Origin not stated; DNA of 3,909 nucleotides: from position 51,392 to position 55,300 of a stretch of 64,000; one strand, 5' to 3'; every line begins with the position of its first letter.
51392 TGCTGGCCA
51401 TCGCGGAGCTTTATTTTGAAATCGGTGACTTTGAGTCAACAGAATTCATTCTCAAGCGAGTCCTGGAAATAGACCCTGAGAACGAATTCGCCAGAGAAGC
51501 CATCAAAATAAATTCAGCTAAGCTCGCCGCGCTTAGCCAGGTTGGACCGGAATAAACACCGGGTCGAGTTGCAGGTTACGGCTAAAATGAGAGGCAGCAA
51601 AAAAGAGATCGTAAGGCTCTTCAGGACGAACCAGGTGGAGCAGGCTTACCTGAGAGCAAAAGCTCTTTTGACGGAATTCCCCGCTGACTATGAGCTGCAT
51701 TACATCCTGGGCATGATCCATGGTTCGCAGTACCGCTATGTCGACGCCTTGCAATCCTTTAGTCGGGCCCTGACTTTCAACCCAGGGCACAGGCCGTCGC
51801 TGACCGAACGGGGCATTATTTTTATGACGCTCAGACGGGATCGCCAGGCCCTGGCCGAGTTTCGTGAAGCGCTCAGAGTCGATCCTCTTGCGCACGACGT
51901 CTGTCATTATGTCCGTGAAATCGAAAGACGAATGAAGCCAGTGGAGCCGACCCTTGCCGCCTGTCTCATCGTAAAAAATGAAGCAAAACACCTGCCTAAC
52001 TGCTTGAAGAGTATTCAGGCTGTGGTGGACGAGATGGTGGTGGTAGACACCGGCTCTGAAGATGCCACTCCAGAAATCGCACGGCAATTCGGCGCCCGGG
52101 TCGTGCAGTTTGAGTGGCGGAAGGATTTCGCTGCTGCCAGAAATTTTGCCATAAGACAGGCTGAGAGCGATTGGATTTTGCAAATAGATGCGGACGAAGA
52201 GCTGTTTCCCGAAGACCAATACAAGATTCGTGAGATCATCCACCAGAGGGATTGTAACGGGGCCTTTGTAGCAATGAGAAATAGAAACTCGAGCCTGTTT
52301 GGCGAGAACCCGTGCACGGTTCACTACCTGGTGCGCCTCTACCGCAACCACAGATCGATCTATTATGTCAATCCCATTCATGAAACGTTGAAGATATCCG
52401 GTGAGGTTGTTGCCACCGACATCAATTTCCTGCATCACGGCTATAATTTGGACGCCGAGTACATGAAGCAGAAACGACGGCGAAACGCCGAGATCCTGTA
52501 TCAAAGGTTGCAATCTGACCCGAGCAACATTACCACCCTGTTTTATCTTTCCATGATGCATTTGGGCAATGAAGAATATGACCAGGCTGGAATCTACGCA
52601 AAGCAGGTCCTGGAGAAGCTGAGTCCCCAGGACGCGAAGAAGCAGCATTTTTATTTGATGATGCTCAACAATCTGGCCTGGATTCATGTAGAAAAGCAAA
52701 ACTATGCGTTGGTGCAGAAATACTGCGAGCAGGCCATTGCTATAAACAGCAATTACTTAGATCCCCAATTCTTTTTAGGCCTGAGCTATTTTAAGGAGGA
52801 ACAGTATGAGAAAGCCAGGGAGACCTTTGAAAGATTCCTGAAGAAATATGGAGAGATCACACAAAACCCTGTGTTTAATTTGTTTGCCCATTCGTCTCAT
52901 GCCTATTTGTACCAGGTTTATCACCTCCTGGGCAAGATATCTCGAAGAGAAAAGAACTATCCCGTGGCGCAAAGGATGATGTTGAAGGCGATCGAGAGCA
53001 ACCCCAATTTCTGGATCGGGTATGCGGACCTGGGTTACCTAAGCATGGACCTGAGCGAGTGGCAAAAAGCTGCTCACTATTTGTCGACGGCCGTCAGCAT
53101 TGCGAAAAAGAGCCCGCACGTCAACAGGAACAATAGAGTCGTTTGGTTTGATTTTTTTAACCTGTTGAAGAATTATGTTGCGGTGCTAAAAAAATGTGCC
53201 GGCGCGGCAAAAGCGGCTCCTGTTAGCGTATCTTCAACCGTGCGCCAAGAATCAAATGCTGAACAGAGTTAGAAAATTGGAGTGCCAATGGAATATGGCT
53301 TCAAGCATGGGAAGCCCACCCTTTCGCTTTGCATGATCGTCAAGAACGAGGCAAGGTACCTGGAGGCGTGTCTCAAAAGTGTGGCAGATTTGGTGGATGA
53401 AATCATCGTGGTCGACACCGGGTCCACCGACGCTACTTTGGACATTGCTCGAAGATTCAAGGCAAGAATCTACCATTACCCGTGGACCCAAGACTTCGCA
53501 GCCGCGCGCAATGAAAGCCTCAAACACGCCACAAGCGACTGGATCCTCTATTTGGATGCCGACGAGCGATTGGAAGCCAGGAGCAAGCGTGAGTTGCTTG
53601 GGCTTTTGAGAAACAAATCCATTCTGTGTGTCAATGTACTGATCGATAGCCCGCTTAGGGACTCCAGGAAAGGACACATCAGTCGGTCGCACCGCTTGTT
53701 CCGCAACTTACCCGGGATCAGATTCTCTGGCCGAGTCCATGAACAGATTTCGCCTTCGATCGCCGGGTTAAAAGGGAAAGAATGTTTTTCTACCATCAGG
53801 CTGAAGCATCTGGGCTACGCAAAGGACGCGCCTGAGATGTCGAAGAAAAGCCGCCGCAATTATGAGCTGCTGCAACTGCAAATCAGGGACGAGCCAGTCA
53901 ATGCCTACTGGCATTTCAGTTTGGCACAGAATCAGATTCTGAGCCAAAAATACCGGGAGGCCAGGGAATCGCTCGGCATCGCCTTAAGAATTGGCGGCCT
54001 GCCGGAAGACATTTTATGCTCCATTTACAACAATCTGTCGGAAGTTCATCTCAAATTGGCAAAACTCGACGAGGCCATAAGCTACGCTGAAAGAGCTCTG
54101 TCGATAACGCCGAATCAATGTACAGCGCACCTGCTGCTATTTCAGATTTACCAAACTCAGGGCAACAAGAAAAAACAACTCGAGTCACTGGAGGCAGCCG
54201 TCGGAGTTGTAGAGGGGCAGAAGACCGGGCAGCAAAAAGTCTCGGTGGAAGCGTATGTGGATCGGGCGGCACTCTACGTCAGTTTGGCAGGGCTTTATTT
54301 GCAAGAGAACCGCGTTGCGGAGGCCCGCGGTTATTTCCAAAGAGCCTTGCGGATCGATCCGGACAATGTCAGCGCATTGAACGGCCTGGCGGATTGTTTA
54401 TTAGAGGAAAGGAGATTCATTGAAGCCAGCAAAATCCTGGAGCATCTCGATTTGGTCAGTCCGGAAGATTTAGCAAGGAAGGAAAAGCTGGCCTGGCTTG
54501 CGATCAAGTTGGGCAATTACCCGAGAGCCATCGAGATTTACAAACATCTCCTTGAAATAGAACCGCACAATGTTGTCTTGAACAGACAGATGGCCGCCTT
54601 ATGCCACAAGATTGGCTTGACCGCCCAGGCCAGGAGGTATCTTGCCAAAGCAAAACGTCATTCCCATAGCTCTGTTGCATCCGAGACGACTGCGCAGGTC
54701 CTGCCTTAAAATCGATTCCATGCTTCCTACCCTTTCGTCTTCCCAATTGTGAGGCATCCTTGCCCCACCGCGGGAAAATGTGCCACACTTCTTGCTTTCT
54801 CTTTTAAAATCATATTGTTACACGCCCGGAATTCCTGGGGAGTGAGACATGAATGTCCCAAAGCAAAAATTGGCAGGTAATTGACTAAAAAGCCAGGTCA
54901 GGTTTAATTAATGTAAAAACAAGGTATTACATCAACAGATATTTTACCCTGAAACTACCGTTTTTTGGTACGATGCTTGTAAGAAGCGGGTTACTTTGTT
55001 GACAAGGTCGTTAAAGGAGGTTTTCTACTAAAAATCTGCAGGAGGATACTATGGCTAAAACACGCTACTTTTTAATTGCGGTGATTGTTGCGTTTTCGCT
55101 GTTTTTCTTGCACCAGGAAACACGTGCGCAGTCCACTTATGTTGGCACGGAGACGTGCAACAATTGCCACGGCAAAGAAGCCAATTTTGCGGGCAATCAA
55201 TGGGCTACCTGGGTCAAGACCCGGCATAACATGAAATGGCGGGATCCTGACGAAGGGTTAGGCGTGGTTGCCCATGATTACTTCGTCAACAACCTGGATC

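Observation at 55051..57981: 976-aa nonaheme cytochrome c carrying a type IX secretion C-terminal domain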

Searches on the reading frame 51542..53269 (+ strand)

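Call 8: search_protein_families(library=pfam, proteins=[window:51542-53269:+], max_evalue=0.001)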
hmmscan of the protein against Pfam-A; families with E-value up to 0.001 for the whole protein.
window:51542-53269:+ (576 aa): 18 families
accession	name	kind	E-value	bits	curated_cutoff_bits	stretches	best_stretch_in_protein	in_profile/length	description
PF07719.23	TPR_2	-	8.2e-26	88.4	27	0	410-436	5-31/34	Tetratricopeptide repeat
PF00535.33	Glycos_transf_2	-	5.2e-22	79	23.3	1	141-260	3-130/168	Glycosyl transferase family 2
PF00515.34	TPR_1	-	2.8e-16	59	27.8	0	51-82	2-33/34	Tetratricopeptide repeat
PF13432.12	TPR_16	-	6e-15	55.8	32.7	0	26-82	7-63/65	Tetratricopeptide repeat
PF13181.12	TPR_8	-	1e-13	50.7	25.7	0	410-433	5-28/34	Tetratricopeptide repeat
PF13371.12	TPR_9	-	3.5e-12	46.6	35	0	59-120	4-65/73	Tetratricopeptide repeat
PF14559.12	TPR_19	-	1.4e-11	45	25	0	384-432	3-51/68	Tetratricopeptide repeat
PF23914.1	TPR_CcmH_CycH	-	2.5e-10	40.8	42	0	310-366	101-157/158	Cytochrome c-type biogenesis protein H TPR domain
PF13424.12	TPR_12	-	4.9e-10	39.9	30.1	0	331-401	4-74/77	Tetratricopeptide repeat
PF13428.12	TPR_14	-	6.9e-10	39.1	23.5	0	410-437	5-32/44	Tetratricopeptide repeat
PF13704.12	Glyco_tranf_2_4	-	2.1e-07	31.8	27.5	1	145-225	1-88/98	Glycosyl transferase family 2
PF13431.12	TPR_17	-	6.1e-07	29.7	24.4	0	480-510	2-32/34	Tetratricopeptide repeat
PF25063.1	ARM_TT21_C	-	1.4e-05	25.5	35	0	311-431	36-154/209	Tetratricopeptide repeat protein 21 C-terminal ARM domain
PF12895.13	ANAPC3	-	2.8e-05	24.7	27.2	0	386-440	3-56/82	Anaphase-promoting complex, cyclosome, subunit 3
PF13176.12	TPR_7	-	2.9e-05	24.3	27.9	0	375-407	2-34/36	Tetratricopeptide repeat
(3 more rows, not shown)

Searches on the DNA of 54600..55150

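Call 89: search_rna_families(source=window, start=54600, end=55150, threshold=evalue, max_evalue=1)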
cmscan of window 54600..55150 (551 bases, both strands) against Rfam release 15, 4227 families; matches with E-value up to 1: 1.
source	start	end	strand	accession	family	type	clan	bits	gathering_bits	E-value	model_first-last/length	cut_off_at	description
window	54721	54745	-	RF01124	sR36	Gene; snRNA; snoRNA; CD-box;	-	14.5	55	0.37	1-55/55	no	Small nucleolar RNA sR36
